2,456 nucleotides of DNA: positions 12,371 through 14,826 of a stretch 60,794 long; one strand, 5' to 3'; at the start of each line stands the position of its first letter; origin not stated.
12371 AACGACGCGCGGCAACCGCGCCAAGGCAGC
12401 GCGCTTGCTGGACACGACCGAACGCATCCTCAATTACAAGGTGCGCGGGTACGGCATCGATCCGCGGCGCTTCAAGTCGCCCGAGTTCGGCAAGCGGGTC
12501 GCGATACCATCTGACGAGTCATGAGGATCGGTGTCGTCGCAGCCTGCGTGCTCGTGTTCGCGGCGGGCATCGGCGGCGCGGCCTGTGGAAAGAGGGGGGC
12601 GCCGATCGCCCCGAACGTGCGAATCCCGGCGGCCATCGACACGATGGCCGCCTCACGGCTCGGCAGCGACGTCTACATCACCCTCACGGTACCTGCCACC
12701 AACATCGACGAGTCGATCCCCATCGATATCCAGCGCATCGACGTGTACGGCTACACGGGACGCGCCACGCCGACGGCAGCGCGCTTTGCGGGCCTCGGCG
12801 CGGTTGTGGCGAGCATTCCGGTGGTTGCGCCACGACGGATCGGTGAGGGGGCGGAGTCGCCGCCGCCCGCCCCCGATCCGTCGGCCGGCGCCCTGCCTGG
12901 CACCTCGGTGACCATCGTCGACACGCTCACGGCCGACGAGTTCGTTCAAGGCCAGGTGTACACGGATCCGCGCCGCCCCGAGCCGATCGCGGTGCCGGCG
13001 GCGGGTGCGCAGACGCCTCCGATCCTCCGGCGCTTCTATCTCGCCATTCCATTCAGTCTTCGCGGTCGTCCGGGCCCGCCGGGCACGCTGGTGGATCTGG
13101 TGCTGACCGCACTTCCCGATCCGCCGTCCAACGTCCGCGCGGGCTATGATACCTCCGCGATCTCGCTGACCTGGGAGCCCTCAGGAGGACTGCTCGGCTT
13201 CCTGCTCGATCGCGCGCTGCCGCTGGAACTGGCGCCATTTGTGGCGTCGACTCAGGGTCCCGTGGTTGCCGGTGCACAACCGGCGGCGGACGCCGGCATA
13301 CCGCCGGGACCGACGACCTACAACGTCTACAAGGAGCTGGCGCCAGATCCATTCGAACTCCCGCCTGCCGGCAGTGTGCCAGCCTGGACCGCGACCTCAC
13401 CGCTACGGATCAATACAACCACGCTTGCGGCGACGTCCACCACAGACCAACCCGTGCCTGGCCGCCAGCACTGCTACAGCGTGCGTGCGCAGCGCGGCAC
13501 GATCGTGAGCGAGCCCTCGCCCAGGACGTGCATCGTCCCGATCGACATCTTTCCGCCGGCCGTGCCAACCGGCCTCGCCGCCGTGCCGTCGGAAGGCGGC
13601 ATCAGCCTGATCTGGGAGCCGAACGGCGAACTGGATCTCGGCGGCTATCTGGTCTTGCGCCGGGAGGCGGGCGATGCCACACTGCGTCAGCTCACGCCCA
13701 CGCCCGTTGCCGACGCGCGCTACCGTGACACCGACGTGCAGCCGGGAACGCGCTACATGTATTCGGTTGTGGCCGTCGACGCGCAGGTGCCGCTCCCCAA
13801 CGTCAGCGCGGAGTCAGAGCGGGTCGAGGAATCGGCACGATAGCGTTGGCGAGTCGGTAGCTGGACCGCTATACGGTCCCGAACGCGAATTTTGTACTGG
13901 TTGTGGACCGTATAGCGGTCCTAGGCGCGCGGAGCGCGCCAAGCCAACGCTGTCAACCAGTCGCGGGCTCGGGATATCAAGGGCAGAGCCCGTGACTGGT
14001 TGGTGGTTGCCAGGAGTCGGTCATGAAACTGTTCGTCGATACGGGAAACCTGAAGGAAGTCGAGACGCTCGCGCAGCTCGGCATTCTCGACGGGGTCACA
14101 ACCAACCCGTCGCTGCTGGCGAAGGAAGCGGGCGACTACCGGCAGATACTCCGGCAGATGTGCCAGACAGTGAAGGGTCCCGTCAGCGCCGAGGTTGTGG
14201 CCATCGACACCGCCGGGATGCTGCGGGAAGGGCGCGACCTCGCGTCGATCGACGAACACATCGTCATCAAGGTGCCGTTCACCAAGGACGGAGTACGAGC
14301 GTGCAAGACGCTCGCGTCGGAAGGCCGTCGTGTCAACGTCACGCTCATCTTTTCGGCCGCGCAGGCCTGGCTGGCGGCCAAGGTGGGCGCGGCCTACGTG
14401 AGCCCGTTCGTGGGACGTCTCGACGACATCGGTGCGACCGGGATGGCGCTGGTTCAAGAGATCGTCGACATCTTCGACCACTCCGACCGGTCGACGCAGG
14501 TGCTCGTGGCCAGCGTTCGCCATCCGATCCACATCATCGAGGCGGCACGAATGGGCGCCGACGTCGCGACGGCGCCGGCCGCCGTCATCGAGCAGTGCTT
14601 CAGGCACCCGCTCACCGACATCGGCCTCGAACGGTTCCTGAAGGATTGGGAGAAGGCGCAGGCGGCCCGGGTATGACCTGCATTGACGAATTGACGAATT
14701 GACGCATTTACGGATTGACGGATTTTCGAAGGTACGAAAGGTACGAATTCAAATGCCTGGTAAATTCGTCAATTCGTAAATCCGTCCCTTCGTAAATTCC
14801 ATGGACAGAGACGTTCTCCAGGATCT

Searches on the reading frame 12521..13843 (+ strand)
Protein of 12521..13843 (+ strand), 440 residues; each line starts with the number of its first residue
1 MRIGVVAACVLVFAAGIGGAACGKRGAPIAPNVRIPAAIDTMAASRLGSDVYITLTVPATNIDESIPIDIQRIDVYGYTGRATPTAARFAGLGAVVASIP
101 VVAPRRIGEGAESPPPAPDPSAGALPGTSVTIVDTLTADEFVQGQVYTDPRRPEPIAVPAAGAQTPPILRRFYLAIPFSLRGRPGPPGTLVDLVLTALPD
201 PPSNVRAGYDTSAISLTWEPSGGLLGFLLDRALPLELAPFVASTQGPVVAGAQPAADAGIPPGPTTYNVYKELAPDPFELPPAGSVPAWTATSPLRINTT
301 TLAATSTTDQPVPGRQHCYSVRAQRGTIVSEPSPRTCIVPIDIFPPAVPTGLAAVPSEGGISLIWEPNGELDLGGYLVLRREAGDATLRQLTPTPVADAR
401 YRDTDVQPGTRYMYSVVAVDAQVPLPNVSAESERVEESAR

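Call 82: search_protein_families(library=pfam, proteins=[window:12521-13843:+], max_evalue=0.001)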
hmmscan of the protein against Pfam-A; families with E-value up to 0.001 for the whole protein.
window:12521-13843:+ (440 aa): 1 family
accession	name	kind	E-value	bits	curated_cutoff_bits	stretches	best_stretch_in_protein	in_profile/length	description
PF00041.27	fn3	-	6.2e-06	26.8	25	0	350-422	4-72/84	Fibronectin type III domain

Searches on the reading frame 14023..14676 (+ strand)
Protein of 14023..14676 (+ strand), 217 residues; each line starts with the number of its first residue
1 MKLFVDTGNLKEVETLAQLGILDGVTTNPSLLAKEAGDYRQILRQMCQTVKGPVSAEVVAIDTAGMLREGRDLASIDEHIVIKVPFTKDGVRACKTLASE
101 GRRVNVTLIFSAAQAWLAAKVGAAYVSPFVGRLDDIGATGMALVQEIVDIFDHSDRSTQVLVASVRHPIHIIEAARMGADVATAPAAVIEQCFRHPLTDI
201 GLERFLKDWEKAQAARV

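Call 82: search_protein_families(library=pfam, proteins=[window:14023-14676:+], max_evalue=0.001)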
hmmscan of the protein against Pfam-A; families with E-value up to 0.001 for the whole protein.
window:14023-14676:+ (217 aa): 1 family
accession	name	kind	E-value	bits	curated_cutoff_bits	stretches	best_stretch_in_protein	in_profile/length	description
PF00923.25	TAL_FSA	-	2.7e-58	198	27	1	3-213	1-282/285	Transaldolase/Fructose-6-phosphate aldolase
